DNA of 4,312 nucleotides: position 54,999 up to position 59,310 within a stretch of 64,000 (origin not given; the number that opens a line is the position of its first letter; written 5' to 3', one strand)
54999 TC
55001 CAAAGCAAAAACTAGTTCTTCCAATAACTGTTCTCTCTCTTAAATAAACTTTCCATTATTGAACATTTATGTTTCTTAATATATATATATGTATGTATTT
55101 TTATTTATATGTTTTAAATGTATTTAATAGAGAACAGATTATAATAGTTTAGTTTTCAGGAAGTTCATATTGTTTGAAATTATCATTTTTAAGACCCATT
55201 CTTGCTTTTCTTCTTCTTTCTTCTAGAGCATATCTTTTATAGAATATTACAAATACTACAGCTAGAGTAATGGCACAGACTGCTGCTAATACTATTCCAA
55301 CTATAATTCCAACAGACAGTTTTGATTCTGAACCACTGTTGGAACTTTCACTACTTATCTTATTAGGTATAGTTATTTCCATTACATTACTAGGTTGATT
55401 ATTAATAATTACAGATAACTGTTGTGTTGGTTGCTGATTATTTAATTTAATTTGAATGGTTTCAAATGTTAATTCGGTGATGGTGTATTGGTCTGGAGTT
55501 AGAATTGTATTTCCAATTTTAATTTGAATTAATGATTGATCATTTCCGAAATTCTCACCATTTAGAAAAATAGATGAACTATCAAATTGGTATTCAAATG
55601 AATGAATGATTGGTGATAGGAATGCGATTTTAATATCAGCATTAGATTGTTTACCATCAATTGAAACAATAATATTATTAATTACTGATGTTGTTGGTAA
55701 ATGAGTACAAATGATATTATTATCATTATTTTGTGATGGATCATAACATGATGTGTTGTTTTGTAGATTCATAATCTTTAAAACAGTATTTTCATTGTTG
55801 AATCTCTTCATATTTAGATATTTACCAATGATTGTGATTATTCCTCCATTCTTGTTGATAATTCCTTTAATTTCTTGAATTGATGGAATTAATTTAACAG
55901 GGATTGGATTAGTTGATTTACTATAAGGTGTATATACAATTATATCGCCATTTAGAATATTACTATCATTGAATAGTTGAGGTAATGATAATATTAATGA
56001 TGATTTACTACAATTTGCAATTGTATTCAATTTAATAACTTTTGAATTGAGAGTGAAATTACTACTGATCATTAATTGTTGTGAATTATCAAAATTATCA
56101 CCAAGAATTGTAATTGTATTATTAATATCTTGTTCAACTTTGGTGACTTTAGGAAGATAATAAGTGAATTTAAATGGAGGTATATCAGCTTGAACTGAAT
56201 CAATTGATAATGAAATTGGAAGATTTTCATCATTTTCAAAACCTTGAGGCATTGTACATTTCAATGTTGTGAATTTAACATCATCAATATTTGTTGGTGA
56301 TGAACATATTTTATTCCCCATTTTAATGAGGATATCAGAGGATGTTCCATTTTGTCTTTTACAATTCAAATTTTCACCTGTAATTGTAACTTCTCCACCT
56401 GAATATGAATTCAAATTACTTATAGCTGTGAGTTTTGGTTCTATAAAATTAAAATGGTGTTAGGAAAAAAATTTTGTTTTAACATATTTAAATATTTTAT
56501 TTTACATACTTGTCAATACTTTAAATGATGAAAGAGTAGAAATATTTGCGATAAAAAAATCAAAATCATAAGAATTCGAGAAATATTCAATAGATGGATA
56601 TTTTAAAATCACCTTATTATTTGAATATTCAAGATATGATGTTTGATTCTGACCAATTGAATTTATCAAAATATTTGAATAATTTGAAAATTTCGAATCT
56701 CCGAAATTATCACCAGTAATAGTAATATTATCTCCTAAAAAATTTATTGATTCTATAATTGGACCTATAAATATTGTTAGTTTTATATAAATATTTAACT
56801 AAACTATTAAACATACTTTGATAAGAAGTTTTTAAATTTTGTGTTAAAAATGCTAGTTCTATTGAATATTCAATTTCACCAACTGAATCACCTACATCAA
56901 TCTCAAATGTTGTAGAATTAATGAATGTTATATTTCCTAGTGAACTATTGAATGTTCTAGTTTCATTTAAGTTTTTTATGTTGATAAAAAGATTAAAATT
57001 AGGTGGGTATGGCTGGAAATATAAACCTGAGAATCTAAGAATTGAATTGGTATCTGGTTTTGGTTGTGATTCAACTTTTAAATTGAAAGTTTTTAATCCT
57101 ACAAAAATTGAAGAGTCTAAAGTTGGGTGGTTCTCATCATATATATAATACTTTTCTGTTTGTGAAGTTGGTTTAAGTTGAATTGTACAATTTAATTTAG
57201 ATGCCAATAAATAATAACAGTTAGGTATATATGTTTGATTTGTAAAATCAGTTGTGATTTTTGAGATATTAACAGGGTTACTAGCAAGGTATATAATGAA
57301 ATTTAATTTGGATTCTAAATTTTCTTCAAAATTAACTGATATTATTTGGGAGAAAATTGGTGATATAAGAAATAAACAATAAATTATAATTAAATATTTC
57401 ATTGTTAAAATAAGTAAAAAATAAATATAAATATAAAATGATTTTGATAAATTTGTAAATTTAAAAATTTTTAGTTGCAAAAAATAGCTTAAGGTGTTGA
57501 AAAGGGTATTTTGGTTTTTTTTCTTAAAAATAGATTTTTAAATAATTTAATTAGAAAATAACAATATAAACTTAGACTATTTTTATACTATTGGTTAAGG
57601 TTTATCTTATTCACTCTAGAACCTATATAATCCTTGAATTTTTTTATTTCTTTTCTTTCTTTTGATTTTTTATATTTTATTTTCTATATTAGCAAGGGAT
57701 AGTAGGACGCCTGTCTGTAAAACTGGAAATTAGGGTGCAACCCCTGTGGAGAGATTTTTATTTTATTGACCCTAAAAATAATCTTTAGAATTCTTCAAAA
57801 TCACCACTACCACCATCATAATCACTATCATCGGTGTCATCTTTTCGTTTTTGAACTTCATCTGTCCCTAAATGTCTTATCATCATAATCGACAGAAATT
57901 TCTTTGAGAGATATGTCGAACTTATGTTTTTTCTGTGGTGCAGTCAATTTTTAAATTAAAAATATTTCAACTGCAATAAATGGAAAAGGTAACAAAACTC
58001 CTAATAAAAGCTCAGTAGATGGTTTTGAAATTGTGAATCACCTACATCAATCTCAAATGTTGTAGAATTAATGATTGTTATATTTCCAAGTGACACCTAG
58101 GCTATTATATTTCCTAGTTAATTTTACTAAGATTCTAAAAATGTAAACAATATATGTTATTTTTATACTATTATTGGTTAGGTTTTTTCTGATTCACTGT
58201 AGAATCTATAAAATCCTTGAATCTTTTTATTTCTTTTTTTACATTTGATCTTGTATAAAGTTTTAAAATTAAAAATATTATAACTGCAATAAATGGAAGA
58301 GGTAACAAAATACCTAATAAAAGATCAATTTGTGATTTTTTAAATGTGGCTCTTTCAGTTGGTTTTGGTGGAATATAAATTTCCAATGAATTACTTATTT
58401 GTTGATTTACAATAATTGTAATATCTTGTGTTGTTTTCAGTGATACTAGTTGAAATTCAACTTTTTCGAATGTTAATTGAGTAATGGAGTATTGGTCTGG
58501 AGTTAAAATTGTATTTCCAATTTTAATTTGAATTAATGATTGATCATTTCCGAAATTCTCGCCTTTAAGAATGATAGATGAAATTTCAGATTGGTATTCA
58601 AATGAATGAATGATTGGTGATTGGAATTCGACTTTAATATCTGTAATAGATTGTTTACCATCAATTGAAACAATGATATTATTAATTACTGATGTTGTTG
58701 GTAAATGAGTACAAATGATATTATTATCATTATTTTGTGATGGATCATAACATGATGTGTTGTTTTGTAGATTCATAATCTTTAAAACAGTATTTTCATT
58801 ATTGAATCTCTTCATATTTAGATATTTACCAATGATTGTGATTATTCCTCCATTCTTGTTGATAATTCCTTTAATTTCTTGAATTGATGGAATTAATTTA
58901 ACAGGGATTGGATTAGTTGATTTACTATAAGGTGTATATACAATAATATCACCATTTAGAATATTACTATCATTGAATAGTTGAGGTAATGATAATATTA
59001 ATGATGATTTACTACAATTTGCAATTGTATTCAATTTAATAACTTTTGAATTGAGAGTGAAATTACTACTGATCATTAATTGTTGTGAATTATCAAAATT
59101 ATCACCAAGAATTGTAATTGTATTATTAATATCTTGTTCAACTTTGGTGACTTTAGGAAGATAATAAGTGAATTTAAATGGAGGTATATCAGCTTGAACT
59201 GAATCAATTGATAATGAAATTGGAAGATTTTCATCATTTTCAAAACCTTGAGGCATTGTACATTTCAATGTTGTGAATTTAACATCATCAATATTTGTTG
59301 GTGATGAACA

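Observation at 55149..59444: Mosaic receptors: near-identical ectodomains fused to unrelated TM/cytoplasmic cassettes (D versus E/F; also A/B versus C)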

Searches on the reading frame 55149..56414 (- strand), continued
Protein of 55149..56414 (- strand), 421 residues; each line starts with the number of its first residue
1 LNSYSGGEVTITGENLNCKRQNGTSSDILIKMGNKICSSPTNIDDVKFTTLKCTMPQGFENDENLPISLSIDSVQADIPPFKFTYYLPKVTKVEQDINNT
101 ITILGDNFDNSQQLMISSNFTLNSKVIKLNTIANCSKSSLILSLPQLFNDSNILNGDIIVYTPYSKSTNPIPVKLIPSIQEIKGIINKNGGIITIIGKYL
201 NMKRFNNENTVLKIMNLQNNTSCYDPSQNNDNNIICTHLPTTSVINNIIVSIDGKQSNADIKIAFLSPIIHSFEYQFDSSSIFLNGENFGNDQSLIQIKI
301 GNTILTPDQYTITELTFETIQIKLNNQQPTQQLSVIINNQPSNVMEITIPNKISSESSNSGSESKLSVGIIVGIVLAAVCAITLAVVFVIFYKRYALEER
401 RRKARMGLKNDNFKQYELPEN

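Call 50: list_cluster_members(proteins=[P0001, P0002, P0003, P0004, P0005, P0006, P0007, P0008])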
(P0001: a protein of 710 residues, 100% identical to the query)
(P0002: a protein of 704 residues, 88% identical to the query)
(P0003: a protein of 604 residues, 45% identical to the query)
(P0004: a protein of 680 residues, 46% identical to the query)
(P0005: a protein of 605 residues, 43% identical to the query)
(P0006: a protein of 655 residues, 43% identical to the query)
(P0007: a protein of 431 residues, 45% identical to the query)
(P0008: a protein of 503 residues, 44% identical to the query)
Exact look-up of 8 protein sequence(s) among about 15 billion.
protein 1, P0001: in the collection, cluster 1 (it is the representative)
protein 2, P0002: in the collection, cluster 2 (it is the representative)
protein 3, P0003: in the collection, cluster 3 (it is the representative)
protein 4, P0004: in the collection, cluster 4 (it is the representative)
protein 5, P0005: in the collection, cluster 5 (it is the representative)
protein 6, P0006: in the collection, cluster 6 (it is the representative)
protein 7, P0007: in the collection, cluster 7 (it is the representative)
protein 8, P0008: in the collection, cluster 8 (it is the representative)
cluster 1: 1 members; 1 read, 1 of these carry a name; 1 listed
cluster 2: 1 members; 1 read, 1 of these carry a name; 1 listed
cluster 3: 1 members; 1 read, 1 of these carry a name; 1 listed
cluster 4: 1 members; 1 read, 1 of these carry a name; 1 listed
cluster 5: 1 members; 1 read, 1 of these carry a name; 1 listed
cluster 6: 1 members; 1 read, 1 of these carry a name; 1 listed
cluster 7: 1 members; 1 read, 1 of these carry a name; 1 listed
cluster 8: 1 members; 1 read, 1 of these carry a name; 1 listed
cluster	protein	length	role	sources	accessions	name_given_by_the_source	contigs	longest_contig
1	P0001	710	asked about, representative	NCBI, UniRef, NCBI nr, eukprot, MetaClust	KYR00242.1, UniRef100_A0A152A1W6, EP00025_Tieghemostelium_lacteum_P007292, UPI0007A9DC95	IPT/TIG domain-containing protein [Tieghemostelium lacteum] | IPT/TIG domain-containing protein n=1 Tax=Tieghemostelium lacteum TaxID=361077 ... | KYR00242.1 IPT/TIG domain-containing protein [Tieghemostelium lacteum]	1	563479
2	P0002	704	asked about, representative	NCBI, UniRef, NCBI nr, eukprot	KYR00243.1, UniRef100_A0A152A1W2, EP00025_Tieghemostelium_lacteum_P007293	immunoglobulin E-set domain-containing protein [Tieghemostelium lacteum] | Immunoglobulin E-set domain-containing protein n=1 Tax=Tieghemostelium lacteum ... | KYR00243.1 immunoglobulin E-set domain-containing protein [Tieghemostelium lacteum]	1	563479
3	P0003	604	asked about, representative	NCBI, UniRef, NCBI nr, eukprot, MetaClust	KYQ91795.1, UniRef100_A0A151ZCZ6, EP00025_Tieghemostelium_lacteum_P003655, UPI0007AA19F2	IPT/TIG domain-containing protein [Tieghemostelium lacteum] | IPT/TIG domain-containing protein n=1 Tax=Tieghemostelium lacteum TaxID=361077 ... | KYQ91795.1 IPT/TIG domain-containing protein [Tieghemostelium lacteum]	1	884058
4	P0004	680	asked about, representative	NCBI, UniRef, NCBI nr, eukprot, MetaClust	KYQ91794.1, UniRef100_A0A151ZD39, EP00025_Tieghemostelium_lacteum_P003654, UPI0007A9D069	immunoglobulin E-set domain-containing protein [Tieghemostelium lacteum] | Immunoglobulin E-set domain-containing protein n=1 Tax=Tieghemostelium lacteum ... | KYQ91794.1 immunoglobulin E-set domain-containing protein [Tieghemostelium lacteum]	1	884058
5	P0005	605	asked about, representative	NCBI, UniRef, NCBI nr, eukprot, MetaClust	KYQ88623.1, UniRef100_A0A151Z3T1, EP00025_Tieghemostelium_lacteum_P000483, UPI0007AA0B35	Pol protein [Tieghemostelium lacteum] | Pol protein n=1 Tax=Tieghemostelium lacteum TaxID=361077 RepID=A0A151Z3T1_TIELA | KYQ88623.1 Pol protein [Tieghemostelium lacteum]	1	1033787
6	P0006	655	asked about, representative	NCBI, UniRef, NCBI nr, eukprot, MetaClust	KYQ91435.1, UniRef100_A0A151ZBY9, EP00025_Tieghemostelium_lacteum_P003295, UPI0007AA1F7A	hypothetical protein DLAC_08400 [Tieghemostelium lacteum] | IPT/TIG domain-containing protein n=1 Tax=Tieghemostelium lacteum TaxID=361077 ... | KYQ91435.1 hypothetical protein DLAC_08400 [Tieghemostelium lacteum]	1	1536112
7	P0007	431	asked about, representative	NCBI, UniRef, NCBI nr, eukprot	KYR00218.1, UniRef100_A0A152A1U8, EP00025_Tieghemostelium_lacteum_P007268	hypothetical protein DLAC_03374 [Tieghemostelium lacteum] | IPT/TIG domain-containing protein n=1 Tax=Tieghemostelium lacteum TaxID=361077 ... | KYR00218.1 hypothetical protein DLAC_03374 [Tieghemostelium lacteum]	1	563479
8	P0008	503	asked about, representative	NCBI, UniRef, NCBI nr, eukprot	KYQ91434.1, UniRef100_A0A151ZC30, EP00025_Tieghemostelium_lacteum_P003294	hypothetical protein DLAC_11718 [Tieghemostelium lacteum] | IPT/TIG domain-containing protein n=1 Tax=Tieghemostelium lacteum TaxID=361077 ... | KYQ91434.1 hypothetical protein DLAC_11718 [Tieghemostelium lacteum]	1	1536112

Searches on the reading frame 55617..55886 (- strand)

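Call 42: search_protein_families(library=pfam, proteins=[window:55617-55886:-], max_evalue=1)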
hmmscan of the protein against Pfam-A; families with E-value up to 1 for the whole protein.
seq(90 aa): 2 families
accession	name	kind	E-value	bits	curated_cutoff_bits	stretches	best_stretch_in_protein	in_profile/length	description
PF01833.30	TIG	-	4.9e-05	23.7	20.9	1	1-81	1-76/84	IPT/TIG domain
PF23164.1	UBL_AVO1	-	0.4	11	27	0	50-75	12-37/91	AVO1 ubiquitin-like domain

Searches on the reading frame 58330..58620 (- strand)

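Call 42: search_protein_families(library=pfam, proteins=[window:58330-58620:-], max_evalue=1)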
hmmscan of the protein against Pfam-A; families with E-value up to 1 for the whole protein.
seq(97 aa): 3 families
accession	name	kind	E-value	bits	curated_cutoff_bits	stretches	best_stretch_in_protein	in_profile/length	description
PF01833.30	TIG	-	0.00022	21.6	20.9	1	2-73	1-72/84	IPT/TIG domain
PF15507.11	DUF4649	-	0.067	13.8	27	1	22-52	16-46/69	Domain of unknown function (DUF4649)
PF07879.16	PHB_acc_N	-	0.097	13.2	25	1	46-75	24-53/61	PHB/PHA accumulation regulator DNA-binding domain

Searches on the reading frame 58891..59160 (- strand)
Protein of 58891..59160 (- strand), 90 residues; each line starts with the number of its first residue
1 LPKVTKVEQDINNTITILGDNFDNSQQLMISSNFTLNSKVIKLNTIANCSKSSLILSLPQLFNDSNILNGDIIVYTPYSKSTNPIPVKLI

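Call 42: search_protein_families(library=pfam, proteins=[window:58891-59160:-], max_evalue=1)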
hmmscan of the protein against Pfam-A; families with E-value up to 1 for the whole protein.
seq(90 aa): 2 families
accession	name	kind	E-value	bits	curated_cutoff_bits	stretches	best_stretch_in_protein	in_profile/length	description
PF01833.30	TIG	-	0.07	13.6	20.9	1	12-46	16-52/84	IPT/TIG domain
PF08541.16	ACP_syn_III_C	-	0.085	13.5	26.6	1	33-75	32-74/90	3-Oxoacyl-[acyl-carrier-protein (ACP)] synthase III C terminal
